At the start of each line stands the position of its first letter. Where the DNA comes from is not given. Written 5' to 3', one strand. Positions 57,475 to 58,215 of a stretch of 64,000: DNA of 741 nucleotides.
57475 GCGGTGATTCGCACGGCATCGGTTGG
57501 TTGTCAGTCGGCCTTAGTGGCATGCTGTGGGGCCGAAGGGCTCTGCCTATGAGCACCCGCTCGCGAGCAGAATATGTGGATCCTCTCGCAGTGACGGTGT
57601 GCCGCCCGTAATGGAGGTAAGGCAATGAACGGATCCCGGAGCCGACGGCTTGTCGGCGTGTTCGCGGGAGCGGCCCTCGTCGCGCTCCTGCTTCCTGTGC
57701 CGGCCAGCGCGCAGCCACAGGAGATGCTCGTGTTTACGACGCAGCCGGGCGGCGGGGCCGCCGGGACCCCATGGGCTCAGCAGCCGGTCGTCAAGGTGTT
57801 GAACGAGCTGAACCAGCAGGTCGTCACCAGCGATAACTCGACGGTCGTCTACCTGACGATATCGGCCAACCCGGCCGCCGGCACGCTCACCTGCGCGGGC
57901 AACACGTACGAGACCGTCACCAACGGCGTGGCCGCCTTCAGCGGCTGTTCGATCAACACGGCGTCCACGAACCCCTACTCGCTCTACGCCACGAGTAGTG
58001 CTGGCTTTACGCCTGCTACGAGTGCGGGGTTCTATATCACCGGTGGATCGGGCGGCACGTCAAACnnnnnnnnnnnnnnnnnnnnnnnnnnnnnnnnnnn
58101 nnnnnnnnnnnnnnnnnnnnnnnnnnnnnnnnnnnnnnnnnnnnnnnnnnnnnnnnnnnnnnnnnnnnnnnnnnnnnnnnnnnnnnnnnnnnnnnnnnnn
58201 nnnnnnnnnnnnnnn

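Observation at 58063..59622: Five near-identical 312-bp in-frame tandem repeats inside a surface-protein gene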

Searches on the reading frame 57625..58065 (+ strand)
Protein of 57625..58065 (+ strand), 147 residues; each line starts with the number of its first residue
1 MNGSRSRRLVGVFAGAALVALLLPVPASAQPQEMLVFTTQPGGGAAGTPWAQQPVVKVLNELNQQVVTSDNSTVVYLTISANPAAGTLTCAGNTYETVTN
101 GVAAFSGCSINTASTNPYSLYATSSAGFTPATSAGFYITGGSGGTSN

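Call 55: search_protein_families(library=pfam, max_evalue=0.1, proteins=[window:57625-58065:+])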
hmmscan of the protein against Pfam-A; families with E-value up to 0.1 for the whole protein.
window:57625-58065:+ (147 aa): 0 families
